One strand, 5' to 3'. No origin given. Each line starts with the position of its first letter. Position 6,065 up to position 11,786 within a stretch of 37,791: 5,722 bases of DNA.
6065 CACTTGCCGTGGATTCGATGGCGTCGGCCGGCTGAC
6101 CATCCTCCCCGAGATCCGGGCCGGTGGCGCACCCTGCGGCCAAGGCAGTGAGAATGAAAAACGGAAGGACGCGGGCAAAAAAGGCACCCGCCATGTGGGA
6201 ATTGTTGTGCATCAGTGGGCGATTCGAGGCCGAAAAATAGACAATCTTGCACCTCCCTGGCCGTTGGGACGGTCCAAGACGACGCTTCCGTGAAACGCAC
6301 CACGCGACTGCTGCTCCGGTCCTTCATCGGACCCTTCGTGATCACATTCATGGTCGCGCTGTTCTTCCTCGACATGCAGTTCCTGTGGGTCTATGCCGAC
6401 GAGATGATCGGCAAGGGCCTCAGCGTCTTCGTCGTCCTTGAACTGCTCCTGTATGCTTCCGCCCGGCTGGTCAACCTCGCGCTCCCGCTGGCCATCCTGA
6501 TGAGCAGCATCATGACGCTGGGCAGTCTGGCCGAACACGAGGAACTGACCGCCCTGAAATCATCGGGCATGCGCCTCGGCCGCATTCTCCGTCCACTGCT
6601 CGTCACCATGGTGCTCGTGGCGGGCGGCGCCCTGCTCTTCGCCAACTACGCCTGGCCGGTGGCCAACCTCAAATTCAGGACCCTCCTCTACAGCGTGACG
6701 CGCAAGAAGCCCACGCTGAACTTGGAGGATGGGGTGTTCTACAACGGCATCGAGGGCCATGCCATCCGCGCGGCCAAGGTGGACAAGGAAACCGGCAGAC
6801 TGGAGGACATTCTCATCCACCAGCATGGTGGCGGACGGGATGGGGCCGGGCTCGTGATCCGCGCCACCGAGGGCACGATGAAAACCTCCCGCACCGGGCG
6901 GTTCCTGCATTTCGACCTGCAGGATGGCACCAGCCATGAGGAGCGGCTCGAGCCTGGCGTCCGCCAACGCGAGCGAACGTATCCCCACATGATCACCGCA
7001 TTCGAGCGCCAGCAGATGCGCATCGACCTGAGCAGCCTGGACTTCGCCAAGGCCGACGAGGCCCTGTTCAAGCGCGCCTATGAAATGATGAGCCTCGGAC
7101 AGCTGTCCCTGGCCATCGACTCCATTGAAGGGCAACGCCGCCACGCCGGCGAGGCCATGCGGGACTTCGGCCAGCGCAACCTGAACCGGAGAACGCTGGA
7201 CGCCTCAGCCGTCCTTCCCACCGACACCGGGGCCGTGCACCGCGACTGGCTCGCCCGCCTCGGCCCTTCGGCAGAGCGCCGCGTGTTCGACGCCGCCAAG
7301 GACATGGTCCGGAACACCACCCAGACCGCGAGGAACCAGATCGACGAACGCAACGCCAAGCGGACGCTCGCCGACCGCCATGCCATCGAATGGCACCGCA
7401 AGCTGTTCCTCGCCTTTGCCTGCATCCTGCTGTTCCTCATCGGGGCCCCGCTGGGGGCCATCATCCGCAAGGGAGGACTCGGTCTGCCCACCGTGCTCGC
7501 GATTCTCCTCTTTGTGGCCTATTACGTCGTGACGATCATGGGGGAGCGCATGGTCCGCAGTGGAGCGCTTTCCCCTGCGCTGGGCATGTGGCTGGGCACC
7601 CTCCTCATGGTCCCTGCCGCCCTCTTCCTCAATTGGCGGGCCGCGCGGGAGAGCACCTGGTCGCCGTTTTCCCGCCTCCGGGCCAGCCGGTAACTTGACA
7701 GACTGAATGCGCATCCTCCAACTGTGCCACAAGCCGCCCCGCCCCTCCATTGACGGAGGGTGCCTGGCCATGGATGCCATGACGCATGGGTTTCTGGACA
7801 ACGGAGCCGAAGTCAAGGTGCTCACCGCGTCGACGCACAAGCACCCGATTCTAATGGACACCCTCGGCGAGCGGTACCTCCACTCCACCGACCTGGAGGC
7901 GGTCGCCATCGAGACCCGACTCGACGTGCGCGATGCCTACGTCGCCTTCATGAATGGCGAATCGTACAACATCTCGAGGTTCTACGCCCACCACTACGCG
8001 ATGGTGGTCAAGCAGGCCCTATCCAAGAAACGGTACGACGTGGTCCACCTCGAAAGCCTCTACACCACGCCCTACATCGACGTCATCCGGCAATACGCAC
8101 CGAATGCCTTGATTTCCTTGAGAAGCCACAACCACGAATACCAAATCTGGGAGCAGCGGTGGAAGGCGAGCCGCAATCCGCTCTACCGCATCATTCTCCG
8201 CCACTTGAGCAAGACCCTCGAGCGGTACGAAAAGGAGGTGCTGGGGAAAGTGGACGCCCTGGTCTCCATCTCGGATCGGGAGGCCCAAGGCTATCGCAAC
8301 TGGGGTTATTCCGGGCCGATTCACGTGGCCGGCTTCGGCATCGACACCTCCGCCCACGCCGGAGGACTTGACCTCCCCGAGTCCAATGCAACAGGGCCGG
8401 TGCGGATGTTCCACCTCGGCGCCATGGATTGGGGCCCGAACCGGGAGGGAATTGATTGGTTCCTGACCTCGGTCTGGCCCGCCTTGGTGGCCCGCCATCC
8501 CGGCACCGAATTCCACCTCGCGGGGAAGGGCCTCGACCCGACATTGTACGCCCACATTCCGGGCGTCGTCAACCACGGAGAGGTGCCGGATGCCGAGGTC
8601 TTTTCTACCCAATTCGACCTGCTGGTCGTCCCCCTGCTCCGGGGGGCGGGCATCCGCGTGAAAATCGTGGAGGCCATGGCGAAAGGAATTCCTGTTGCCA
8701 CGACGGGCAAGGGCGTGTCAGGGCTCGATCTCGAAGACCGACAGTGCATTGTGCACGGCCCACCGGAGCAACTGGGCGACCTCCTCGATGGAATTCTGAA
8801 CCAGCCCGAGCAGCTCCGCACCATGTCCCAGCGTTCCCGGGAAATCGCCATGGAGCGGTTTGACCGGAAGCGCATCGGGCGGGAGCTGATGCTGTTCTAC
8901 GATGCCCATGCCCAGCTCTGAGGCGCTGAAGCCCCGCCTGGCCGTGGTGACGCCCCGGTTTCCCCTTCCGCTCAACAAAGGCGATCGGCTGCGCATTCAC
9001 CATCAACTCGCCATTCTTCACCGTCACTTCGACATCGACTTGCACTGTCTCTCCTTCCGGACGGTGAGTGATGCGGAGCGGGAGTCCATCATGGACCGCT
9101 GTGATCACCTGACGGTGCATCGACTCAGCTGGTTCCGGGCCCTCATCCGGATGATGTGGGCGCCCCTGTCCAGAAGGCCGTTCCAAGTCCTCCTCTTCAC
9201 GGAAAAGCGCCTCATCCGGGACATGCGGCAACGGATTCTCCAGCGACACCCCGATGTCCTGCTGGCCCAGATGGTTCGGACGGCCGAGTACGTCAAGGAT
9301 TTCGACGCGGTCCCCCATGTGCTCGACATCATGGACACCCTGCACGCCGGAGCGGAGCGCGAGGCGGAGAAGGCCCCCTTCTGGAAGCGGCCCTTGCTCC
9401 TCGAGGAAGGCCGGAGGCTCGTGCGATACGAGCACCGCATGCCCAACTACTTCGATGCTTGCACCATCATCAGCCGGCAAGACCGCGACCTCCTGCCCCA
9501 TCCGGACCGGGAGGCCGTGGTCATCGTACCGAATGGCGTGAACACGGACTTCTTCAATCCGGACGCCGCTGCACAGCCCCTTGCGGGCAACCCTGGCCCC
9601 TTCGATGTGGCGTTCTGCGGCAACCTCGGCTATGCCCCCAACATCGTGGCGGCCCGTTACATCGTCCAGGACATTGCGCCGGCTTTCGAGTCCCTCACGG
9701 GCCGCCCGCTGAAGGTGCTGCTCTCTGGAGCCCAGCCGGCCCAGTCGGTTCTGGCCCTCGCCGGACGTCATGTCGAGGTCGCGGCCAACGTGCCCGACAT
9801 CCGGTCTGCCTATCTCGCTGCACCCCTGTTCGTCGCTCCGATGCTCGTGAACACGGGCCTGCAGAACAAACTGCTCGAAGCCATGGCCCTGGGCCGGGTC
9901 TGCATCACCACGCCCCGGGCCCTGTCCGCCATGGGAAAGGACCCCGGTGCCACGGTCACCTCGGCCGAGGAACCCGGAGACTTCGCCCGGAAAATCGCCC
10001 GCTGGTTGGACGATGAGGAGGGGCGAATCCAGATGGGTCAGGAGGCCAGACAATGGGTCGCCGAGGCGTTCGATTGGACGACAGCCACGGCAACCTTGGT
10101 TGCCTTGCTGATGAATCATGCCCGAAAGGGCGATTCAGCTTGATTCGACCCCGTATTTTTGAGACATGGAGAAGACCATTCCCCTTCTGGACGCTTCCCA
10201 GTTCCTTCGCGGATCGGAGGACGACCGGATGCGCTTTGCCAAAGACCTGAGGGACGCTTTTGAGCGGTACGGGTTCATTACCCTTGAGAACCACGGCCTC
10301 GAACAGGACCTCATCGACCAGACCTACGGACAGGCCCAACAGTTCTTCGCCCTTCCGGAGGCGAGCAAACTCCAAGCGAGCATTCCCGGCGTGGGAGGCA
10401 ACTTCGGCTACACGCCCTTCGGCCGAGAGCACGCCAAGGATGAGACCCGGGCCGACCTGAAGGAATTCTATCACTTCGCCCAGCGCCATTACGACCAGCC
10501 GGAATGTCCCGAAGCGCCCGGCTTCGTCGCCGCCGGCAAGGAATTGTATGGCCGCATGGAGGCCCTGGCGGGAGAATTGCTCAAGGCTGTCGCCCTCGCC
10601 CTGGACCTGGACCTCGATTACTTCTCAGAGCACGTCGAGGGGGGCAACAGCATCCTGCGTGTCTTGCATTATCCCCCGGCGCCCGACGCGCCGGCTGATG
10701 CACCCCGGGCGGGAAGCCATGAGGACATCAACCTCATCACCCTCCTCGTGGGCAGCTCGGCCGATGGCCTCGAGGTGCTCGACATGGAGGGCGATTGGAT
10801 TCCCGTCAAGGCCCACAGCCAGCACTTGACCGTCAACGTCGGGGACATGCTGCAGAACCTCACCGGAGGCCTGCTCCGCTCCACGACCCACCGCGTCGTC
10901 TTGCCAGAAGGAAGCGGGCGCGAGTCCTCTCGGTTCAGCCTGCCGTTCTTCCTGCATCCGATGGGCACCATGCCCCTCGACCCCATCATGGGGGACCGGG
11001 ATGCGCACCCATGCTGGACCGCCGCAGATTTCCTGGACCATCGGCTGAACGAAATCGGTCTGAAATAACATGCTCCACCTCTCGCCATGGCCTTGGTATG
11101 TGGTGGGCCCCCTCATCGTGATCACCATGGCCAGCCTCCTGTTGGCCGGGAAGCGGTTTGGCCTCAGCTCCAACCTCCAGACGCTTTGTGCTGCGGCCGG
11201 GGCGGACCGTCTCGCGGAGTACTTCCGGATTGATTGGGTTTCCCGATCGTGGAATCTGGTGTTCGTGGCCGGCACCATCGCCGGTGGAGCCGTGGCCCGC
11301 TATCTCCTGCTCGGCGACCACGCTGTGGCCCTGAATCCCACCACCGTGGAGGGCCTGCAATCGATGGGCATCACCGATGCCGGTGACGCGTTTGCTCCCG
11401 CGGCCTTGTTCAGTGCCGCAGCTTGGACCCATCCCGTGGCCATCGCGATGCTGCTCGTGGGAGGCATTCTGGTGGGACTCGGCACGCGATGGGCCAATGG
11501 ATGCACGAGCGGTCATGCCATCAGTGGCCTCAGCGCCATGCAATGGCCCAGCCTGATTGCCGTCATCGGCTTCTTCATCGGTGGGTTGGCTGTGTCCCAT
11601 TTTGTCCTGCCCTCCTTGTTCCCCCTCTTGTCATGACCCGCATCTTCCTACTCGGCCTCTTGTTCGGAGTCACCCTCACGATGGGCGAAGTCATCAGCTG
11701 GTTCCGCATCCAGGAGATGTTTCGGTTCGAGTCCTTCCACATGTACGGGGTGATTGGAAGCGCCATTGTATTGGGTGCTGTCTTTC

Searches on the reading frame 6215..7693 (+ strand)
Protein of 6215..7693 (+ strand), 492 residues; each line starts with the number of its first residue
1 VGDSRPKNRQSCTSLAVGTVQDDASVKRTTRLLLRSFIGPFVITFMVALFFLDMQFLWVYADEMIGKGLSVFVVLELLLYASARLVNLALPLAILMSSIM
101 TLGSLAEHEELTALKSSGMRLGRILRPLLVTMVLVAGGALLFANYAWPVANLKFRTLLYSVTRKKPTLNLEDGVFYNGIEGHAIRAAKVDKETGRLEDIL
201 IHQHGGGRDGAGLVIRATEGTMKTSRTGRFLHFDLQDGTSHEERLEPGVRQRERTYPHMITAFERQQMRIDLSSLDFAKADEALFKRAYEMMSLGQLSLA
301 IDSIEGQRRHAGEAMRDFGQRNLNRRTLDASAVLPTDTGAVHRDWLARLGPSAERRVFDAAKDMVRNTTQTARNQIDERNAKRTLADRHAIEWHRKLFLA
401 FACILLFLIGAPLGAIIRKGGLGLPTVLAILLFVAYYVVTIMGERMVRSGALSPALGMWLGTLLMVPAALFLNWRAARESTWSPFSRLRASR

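Call 8: search_protein_families(library=pfam, proteins=[window:6215-7693:+], max_evalue=0.001)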
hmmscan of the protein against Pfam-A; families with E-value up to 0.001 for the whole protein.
window:6215-7693:+ (492 aa): 1 family
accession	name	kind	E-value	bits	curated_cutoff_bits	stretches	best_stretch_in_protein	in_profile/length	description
PF03739.19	LptF_LptG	-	4.5e-73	246.7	27.9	1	31-475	1-353/353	Lipopolysaccharide export system permease LptF/LptG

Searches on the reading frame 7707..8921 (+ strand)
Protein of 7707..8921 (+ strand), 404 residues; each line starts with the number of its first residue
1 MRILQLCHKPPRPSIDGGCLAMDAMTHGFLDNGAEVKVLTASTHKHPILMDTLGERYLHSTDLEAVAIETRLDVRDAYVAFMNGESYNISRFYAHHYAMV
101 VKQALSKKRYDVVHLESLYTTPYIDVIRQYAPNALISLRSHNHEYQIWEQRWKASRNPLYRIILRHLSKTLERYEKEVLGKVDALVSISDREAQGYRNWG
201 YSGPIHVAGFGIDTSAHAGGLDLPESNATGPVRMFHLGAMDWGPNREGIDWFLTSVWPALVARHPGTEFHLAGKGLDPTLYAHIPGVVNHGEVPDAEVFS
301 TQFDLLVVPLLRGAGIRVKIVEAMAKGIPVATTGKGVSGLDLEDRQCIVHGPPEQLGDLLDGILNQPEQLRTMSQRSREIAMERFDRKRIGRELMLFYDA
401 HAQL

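Call 8: search_protein_families(library=pfam, proteins=[window:7707-8921:+], max_evalue=0.001)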
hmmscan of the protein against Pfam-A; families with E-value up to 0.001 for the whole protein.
window:7707-8921:+ (404 aa): 4 families
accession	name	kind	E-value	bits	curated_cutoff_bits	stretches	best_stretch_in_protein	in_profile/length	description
PF13692.12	Glyco_trans_1_4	-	1.4e-15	58.3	27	1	234-339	4-113/142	Glycosyl transferases group 1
PF13579.12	Glyco_trans_4_4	-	8.3e-07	29.9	29.7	1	28-207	13-154/158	Glycosyl transferase 4-like domain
PF13439.12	Glyco_transf_4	-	1.7e-06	28.6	28.5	1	97-215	60-169/170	Glycosyltransferase Family 4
PF13524.12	Glyco_trans_1_2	-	5.8e-06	26.8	25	1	260-386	9-134/144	Glycosyl transferase-like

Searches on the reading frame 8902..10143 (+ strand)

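Call 8: search_protein_families(library=pfam, proteins=[window:8902-10143:+], max_evalue=0.001)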
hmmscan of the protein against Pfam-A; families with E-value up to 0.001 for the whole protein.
window:8902-10143:+ (413 aa): 3 families
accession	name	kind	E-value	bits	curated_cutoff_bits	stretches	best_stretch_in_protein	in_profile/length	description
PF13692.12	Glyco_trans_1_4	-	8.8e-17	62.1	27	1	235-371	3-142/142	Glycosyl transferases group 1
PF00534.26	Glycos_transf_1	-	5.4e-08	33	26.4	1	286-385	70-172/172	Glycosyl transferases group 1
PF13524.12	Glyco_trans_1_2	-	7.2e-08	32.9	25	1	317-399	60-142/144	Glycosyl transferase-like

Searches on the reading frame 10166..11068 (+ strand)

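Call 8: search_protein_families(library=pfam, proteins=[window:10166-11068:+], max_evalue=0.001)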
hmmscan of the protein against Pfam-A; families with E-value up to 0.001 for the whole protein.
window:10166-11068:+ (300 aa): 2 families
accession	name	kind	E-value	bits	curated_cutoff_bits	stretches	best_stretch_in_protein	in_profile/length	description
PF14226.12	DIOX_N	-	2.6e-25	89.8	27.3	1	5-112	1-103/117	non-haem dioxygenase in morphine synthesis N-terminal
PF03171.26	2OG-FeII_Oxy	-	3.4e-18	66.3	23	1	161-265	2-101/101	2OG-Fe(II) oxygenase superfamily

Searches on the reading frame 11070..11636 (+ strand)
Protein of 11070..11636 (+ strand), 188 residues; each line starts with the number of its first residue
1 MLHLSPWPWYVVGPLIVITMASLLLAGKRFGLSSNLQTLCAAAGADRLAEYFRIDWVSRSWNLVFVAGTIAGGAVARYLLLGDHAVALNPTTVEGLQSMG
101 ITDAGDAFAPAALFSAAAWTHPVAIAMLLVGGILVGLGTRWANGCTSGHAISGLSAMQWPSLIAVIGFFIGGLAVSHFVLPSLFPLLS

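Call 8: search_protein_families(library=pfam, proteins=[window:11070-11636:+], max_evalue=0.001)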
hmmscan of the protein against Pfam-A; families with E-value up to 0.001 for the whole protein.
window:11070-11636:+ (188 aa): 1 family
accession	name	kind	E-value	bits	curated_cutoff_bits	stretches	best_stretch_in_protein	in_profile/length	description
PF04143.19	Sulf_transp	-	9.5e-11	42.2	27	1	96-173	232-309/310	Sulphur transport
